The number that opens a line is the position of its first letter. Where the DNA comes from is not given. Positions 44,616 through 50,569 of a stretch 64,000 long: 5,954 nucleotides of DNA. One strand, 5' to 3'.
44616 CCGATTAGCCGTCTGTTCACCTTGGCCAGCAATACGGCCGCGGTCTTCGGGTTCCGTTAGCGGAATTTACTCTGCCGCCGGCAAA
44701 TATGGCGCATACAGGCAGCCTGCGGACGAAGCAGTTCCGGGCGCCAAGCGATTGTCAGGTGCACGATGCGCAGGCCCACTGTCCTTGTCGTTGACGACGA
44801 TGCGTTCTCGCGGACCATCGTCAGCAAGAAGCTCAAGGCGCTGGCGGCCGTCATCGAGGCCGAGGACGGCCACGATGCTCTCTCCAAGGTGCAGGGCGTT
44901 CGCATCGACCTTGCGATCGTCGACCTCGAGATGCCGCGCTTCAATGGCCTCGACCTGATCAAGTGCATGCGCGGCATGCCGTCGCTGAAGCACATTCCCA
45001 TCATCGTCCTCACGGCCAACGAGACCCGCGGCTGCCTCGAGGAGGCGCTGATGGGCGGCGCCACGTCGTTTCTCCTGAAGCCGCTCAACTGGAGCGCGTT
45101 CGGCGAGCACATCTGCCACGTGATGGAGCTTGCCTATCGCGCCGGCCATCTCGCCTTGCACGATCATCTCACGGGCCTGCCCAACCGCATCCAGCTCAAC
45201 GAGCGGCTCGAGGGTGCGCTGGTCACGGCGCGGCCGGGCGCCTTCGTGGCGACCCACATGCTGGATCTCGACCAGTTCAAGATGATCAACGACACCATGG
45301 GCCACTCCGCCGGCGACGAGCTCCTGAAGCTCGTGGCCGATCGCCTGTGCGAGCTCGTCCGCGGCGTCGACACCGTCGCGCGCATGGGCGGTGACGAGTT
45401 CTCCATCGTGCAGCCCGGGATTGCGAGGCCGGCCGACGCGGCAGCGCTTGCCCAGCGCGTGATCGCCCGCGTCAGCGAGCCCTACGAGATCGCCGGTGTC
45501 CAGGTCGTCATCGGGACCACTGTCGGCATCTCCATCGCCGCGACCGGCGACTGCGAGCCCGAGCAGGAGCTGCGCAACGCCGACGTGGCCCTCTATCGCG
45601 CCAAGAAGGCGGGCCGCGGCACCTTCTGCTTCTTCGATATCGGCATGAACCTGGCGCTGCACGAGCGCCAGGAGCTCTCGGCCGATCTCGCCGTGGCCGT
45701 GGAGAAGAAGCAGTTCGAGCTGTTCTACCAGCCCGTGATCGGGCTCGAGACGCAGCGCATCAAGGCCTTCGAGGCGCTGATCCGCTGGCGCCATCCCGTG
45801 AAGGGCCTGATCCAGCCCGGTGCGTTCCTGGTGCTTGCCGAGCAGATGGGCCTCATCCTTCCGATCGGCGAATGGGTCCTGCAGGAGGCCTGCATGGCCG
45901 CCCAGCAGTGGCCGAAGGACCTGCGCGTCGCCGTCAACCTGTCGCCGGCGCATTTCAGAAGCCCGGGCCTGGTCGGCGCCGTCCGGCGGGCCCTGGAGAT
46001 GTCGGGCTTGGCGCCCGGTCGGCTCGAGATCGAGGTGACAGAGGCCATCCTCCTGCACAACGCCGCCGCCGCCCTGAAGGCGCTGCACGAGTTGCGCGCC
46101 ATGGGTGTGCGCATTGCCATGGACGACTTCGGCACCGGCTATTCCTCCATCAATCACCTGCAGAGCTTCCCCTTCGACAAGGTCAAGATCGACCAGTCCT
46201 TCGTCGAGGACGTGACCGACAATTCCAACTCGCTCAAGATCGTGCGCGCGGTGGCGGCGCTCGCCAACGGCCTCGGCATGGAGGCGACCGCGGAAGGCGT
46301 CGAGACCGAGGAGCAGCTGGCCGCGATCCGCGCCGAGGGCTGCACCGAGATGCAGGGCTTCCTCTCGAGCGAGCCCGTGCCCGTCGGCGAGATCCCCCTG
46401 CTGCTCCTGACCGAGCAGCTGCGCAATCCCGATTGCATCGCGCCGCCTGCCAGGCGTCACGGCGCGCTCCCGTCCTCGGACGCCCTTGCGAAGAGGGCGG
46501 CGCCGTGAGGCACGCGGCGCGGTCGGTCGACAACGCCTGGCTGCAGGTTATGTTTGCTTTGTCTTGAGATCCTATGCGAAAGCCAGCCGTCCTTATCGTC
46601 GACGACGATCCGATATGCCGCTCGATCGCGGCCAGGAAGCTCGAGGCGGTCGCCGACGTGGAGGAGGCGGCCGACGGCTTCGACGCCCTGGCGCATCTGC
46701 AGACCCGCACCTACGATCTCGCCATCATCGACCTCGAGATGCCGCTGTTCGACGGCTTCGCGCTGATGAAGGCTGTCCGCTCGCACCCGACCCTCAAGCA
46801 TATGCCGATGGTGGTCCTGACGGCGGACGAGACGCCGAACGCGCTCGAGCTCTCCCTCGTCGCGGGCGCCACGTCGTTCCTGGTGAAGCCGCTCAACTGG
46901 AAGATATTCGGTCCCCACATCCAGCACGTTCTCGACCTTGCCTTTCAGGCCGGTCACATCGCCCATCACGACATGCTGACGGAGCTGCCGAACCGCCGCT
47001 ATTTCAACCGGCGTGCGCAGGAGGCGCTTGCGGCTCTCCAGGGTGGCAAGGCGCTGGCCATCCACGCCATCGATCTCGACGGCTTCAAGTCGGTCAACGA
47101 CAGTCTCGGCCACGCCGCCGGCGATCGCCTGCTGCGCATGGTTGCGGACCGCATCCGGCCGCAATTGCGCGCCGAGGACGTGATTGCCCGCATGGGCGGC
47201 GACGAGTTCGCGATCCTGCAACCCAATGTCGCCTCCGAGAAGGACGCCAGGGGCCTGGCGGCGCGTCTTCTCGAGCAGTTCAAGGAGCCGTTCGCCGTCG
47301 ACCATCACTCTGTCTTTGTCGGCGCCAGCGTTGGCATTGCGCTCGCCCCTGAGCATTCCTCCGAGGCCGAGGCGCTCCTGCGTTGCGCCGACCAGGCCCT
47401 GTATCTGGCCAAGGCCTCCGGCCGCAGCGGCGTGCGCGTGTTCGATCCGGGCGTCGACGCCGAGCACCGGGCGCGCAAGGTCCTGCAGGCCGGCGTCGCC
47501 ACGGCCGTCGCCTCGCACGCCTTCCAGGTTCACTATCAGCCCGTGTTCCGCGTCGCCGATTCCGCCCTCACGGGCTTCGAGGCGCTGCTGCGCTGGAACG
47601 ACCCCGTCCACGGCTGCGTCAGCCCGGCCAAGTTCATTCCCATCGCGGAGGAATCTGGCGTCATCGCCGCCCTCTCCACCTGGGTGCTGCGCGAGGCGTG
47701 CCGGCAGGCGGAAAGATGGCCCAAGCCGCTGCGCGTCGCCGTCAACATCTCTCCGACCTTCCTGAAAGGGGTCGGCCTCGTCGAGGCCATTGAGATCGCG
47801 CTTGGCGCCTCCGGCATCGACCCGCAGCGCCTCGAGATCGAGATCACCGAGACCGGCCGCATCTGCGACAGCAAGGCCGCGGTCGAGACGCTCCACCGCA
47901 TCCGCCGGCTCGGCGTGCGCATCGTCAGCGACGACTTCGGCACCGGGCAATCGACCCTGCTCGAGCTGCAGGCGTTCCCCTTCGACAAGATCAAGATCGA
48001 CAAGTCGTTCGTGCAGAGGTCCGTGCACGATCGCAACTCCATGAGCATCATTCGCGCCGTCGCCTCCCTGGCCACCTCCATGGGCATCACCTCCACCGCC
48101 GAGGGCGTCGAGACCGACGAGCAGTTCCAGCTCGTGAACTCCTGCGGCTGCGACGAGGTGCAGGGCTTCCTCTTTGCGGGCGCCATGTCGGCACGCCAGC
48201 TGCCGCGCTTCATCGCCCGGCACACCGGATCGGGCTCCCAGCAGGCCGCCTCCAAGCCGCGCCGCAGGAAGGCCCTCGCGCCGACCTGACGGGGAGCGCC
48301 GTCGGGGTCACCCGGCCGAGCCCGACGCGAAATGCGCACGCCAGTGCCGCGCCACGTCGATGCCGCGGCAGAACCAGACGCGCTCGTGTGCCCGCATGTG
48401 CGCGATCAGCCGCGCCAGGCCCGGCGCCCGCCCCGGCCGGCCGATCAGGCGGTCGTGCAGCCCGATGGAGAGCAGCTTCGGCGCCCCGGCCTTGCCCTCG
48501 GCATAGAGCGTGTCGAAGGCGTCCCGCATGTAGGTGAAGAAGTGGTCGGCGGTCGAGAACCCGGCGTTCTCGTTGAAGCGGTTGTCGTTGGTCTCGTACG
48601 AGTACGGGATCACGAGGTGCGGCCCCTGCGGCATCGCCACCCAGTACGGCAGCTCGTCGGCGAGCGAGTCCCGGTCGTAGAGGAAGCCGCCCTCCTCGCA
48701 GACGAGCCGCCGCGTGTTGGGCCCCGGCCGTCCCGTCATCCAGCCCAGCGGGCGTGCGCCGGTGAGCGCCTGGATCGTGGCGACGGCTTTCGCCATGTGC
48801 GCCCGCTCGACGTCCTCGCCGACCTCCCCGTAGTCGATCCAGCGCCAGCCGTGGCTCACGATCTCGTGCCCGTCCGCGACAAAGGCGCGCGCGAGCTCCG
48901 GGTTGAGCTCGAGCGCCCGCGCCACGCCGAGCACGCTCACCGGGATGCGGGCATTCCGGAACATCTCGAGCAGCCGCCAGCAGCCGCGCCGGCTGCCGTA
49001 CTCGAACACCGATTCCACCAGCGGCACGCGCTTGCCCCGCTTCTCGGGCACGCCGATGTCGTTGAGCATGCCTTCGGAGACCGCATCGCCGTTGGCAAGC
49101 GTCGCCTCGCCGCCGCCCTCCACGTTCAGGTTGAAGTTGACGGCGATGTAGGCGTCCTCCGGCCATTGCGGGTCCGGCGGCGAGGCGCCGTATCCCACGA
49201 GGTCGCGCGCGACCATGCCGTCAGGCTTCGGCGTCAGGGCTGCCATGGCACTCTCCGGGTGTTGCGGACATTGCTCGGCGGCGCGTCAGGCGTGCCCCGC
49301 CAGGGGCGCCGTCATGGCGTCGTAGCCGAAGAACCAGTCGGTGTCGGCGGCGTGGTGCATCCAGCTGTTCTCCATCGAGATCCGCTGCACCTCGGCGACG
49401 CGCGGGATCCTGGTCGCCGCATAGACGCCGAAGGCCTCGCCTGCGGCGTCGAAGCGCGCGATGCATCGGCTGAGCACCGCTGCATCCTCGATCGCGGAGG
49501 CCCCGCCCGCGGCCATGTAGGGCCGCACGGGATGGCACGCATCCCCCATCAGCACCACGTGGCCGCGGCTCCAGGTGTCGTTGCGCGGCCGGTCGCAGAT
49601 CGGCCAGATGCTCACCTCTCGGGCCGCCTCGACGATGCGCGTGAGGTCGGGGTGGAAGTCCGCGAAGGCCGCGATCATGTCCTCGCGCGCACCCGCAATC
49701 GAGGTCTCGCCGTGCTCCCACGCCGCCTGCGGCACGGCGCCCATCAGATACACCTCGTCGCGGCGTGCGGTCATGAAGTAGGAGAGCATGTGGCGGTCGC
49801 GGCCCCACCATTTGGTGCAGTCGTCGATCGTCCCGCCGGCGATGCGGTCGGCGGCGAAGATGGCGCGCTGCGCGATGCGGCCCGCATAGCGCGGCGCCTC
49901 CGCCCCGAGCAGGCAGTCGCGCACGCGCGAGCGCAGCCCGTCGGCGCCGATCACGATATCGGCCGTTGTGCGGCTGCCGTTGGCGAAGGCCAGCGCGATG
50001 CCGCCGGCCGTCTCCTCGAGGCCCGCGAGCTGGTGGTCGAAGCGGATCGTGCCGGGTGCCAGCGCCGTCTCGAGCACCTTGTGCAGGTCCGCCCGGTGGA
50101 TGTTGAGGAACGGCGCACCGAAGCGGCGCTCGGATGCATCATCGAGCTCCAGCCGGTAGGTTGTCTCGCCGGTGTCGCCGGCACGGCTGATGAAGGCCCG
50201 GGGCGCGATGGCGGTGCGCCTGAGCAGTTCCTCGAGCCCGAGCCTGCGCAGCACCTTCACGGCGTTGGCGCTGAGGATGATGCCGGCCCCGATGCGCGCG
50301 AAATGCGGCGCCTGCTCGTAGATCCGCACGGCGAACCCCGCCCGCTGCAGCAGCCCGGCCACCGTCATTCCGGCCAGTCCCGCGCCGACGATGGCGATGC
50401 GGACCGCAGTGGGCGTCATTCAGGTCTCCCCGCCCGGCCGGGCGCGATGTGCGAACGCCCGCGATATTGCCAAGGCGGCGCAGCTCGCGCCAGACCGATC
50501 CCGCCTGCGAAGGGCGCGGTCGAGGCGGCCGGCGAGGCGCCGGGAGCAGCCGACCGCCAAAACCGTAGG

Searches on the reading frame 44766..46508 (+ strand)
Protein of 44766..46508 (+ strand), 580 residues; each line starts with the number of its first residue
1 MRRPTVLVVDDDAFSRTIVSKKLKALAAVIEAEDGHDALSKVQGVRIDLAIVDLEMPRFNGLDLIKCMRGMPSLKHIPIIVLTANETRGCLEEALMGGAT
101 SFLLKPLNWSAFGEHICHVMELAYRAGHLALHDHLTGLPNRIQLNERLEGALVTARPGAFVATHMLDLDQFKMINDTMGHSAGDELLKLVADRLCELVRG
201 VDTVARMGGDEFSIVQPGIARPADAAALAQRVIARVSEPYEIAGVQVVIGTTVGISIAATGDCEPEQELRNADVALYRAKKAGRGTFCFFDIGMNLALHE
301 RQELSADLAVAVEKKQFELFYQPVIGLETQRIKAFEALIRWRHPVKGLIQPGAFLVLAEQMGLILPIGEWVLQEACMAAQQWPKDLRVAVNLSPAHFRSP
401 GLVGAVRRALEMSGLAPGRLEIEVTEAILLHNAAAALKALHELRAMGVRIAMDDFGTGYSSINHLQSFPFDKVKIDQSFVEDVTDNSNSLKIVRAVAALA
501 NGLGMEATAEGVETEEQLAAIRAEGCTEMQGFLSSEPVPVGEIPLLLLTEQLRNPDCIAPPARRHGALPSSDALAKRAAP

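Call 7: search_protein_families(library=pfam, proteins=[window:44766-46508:+], max_evalue=0.001)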
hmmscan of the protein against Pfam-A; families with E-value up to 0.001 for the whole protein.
window:44766-46508:+ (580 aa): 3 families
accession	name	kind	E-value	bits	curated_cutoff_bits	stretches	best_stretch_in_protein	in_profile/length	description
PF00563.25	EAL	-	1.5e-71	241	31.3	1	307-537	3-236/236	EAL domain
PF00990.26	GGDEF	-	3.2e-40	138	23.8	1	130-285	1-160/161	Diguanylate cyclase, GGDEF domain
PF00072.30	Response_reg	-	3.2e-20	72.8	30.2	1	6-109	1-103/111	Response regulator receiver domain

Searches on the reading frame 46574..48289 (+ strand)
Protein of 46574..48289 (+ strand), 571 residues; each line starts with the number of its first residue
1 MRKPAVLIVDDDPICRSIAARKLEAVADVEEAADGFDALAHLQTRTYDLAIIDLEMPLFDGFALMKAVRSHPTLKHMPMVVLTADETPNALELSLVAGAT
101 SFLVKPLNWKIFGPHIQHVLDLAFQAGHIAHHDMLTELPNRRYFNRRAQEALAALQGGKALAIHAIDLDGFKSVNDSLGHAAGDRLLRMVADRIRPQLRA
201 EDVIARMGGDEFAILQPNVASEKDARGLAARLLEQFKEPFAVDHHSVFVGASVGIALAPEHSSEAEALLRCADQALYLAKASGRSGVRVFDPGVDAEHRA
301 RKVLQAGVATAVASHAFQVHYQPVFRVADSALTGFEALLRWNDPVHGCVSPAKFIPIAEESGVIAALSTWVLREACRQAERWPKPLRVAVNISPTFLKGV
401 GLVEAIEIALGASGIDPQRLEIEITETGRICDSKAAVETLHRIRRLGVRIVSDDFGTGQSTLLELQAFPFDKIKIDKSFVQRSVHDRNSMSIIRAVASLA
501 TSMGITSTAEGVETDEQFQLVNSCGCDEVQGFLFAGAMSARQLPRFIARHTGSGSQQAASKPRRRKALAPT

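Call 7: search_protein_families(library=pfam, proteins=[window:46574-48289:+], max_evalue=0.001)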
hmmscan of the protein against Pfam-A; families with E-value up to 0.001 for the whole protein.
window:46574-48289:+ (571 aa): 3 families
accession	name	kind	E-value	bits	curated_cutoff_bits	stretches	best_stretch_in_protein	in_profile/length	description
PF00563.25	EAL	-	2.3e-66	224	31.3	1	310-535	6-234/236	EAL domain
PF00990.26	GGDEF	-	1.2e-45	155.6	23.8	1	130-285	1-160/161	Diguanylate cyclase, GGDEF domain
PF00072.30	Response_reg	-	7.7e-21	74.8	30.2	1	6-108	1-102/111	Response regulator receiver domain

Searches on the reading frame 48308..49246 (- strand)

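Call 7: search_protein_families(library=pfam, proteins=[window:48308-49246:-], max_evalue=0.001)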
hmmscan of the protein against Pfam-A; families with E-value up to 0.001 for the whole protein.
window:48308-49246:- (312 aa): 1 family
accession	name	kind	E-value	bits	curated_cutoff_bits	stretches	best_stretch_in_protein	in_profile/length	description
PF01522.26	Polysacc_deac_1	-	5.8e-10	39.6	23.1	1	75-168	7-100/124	Polysaccharide deacetylase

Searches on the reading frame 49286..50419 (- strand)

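Call 7: search_protein_families(library=pfam, proteins=[window:49286-50419:-], max_evalue=0.001)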
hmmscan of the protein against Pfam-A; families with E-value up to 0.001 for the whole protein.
window:49286-50419:- (377 aa): 4 families
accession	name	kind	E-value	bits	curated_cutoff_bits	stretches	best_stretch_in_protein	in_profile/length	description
PF01494.25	FAD_binding_3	-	4e-27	95.8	22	1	7-341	3-342/349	FAD binding domain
PF13450.12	NAD_binding_8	-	1.7e-06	28.6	21.9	1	10-40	1-31/68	NAD(P)-binding Rossmann-like domain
PF01266.30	DAO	-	5.5e-05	23.3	27.9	0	7-41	1-35/353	FAD dependent oxidoreductase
PF05834.18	Lycopene_cycl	-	0.0001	22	23.4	1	8-166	2-145/380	Lycopene cyclase protein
